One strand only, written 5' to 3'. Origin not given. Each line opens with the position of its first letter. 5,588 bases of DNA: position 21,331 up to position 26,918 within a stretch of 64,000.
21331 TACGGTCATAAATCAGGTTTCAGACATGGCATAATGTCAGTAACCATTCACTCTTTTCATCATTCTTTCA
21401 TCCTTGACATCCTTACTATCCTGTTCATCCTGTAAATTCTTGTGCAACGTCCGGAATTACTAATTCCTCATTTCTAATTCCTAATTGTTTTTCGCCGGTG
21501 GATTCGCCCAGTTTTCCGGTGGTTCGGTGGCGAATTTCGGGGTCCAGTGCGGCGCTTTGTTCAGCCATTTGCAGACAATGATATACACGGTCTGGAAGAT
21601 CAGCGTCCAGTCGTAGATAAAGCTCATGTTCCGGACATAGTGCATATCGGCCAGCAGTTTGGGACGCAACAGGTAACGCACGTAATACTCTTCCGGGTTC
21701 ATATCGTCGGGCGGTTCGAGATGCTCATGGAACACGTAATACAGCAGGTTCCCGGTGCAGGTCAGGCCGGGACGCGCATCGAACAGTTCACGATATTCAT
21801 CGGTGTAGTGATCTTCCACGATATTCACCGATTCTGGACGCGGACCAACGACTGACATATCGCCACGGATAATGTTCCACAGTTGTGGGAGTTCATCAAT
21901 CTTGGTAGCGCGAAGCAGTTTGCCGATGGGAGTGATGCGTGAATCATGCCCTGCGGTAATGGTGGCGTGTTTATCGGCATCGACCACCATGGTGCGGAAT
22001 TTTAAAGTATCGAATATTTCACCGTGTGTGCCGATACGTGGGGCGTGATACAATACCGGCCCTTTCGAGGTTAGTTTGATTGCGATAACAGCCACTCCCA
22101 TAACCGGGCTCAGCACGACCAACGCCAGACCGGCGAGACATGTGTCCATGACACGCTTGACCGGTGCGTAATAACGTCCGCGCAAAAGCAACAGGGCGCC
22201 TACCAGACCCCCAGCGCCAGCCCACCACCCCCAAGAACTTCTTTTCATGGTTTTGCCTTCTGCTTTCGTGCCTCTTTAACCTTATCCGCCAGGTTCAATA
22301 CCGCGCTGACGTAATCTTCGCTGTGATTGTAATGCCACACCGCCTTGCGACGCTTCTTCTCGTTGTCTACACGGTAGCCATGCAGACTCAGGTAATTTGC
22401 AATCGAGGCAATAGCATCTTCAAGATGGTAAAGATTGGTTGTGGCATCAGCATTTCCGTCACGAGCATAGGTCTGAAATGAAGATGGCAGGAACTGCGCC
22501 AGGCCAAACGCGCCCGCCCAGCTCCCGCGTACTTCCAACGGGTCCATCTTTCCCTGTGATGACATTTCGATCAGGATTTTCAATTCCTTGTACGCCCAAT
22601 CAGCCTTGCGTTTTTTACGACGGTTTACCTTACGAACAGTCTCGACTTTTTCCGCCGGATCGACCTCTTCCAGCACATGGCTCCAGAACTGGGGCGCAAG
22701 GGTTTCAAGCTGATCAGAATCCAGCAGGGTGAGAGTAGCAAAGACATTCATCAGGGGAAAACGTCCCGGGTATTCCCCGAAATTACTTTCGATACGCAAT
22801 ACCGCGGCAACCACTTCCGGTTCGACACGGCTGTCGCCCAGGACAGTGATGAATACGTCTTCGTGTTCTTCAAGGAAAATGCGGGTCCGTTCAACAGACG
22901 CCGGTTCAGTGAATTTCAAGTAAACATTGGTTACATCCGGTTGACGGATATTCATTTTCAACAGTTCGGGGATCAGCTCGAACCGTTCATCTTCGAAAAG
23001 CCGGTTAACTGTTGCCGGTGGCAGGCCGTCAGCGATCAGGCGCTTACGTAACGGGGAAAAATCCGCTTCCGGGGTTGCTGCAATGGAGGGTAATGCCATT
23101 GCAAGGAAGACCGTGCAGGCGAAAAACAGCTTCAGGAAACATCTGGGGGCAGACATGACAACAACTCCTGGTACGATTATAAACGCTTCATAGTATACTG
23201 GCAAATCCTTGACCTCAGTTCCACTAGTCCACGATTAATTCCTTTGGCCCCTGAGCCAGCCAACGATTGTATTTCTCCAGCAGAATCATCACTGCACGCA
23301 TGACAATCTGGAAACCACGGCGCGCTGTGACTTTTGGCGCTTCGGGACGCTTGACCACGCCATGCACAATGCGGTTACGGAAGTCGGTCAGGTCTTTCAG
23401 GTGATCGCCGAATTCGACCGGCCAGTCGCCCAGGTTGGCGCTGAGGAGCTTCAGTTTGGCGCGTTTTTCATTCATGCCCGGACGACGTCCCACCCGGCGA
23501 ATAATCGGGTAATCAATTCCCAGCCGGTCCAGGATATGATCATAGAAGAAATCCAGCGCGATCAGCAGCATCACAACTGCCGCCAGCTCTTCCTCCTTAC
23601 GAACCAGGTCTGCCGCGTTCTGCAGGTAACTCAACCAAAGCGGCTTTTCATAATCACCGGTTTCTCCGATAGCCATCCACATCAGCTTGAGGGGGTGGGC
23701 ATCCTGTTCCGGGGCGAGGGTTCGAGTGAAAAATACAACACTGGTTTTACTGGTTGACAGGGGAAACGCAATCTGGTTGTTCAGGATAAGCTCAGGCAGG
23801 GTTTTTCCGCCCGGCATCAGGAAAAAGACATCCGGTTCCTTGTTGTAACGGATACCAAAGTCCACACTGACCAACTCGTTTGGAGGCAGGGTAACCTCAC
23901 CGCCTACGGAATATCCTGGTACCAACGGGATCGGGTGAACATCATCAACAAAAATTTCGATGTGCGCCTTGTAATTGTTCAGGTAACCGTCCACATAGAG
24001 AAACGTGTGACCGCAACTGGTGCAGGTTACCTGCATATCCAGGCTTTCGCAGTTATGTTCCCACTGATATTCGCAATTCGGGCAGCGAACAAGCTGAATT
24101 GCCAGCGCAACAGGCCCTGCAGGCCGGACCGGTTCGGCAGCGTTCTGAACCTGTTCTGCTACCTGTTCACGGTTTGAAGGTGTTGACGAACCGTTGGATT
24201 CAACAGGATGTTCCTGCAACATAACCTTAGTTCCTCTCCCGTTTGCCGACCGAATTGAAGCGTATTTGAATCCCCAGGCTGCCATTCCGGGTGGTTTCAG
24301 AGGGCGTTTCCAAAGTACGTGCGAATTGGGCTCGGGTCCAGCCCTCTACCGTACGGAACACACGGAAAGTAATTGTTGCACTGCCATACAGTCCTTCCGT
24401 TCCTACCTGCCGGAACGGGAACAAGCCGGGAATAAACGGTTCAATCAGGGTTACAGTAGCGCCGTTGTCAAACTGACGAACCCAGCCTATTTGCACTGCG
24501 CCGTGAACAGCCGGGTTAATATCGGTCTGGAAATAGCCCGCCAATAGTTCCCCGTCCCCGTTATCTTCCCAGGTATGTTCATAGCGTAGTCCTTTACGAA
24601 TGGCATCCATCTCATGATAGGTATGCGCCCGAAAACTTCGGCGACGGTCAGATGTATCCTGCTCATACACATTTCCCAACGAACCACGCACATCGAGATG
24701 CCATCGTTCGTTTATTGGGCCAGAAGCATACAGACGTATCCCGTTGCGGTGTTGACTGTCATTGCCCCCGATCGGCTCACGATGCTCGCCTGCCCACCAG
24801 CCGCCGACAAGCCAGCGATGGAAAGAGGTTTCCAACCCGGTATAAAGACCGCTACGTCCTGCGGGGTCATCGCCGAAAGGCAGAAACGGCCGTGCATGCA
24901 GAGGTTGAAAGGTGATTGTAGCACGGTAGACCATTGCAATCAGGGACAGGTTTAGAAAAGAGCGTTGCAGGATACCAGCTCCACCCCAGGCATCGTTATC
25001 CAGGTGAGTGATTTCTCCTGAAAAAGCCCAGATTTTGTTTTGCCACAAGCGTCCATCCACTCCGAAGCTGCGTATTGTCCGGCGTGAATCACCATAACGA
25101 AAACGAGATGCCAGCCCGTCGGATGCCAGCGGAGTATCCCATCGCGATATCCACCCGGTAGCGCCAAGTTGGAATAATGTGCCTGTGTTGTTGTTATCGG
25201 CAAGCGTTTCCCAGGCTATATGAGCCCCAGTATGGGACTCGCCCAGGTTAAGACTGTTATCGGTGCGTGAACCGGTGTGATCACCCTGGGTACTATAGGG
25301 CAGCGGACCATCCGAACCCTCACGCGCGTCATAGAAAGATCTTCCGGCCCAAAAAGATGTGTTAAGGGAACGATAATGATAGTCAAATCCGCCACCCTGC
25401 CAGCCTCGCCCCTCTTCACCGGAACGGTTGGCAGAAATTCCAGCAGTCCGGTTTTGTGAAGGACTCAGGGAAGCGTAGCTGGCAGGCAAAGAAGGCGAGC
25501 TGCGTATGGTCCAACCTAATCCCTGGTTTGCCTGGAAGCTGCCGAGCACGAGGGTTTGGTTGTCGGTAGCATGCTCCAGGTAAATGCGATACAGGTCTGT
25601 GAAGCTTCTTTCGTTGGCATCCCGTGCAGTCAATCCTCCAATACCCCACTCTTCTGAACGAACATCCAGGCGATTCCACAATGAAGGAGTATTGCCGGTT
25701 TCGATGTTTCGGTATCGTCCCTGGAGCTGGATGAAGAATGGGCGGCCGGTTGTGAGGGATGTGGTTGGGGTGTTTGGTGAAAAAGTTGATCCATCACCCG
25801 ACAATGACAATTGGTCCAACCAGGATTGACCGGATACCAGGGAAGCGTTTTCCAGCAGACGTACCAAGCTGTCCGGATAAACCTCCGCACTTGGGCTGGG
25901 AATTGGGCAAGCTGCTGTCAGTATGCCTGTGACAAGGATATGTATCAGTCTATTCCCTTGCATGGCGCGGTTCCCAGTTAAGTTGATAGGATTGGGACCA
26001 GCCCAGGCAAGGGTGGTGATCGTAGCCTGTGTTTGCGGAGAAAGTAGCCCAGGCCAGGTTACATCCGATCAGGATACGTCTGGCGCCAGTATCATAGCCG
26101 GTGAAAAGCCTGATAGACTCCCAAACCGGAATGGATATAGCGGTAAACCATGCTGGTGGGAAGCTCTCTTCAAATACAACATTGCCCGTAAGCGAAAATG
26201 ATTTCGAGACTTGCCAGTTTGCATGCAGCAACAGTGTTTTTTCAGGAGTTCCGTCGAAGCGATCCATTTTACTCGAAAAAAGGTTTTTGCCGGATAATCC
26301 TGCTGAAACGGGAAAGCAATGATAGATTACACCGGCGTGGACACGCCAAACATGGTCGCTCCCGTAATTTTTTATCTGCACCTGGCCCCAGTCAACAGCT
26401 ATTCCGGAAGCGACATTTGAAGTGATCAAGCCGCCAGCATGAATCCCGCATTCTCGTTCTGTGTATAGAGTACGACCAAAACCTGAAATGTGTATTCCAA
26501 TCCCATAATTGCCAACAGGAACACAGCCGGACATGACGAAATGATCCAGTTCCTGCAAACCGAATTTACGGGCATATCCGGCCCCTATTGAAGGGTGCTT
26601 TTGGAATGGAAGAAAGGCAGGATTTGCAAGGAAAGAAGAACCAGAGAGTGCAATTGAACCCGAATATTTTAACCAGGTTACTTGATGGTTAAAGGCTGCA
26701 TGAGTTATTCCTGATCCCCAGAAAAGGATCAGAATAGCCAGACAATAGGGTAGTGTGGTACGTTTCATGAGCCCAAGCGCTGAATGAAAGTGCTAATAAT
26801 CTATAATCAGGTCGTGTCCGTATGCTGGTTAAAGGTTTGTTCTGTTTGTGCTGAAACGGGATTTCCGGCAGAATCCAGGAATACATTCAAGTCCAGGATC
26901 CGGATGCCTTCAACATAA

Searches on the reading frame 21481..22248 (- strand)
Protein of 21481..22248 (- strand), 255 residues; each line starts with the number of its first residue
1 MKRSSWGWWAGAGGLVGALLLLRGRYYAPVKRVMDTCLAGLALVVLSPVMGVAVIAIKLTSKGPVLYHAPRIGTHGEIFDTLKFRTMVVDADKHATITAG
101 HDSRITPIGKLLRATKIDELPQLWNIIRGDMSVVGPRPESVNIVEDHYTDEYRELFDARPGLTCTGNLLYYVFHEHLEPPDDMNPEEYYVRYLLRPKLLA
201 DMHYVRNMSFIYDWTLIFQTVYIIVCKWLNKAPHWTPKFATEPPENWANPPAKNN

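Call 9: search_protein_families(library=pfam, proteins=[window:21481-22248:-])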
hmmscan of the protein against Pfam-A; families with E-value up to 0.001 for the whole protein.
window:21481-22248:- (255 aa): 1 family
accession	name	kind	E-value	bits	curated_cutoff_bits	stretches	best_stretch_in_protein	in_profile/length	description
PF02397.22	Bac_transf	-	2.2e-53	180.9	27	1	31-224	1-177/179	Bacterial sugar transferase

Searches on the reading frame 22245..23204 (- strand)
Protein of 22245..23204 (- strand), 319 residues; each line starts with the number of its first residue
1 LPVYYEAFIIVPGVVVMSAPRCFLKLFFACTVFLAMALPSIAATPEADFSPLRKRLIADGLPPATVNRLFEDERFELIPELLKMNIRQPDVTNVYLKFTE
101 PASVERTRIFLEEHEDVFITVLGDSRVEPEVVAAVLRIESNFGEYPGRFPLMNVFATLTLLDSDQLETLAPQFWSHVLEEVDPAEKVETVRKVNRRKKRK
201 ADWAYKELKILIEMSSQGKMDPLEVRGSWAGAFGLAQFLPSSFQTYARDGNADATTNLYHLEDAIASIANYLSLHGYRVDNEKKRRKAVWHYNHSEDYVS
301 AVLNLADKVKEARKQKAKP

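Call 44: search_protein_families(library=pfam, proteins=[window:22245-23204:-])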
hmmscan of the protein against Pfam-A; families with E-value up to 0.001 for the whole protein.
window:22245-23204:- (319 aa): 2 families
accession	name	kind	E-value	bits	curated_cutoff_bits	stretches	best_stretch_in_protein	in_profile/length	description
PF13406.11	SLT_2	-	2.3e-46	158.8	24.3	1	48-281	5-205/292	Transglycosylase SLT domain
PF01464.25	SLT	-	1.2e-05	25.3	21.3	0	228-304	33-106/117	Transglycosylase SLT domain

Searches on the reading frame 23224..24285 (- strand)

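Call 44: search_protein_families(library=pfam, proteins=[window:23224-24285:-])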
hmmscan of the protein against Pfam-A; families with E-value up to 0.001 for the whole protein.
window:23224-24285:- (353 aa): 1 family
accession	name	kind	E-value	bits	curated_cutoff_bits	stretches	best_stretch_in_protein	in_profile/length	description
PF13717.11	Zn_ribbon_4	-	0.00054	20.3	30.3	0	85-95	25-35/36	zinc-ribbon domain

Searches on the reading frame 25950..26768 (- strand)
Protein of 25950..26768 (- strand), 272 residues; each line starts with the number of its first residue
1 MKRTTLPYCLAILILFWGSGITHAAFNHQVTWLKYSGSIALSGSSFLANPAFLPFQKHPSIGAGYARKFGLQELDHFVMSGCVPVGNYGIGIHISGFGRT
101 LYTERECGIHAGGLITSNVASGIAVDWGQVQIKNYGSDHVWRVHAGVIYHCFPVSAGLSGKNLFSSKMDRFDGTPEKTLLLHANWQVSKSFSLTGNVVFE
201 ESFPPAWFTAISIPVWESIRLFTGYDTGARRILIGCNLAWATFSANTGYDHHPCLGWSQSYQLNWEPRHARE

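Call 44: search_protein_families(library=pfam, proteins=[window:25950-26768:-])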
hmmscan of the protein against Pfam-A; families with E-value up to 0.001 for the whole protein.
window:25950-26768:- (272 aa): 1 family
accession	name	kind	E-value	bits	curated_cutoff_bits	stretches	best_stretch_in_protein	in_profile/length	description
PF11751.14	PorP_SprF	-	0.00096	19.2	22.3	0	131-202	125-197/273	Type IX secretion system membrane protein PorP/SprF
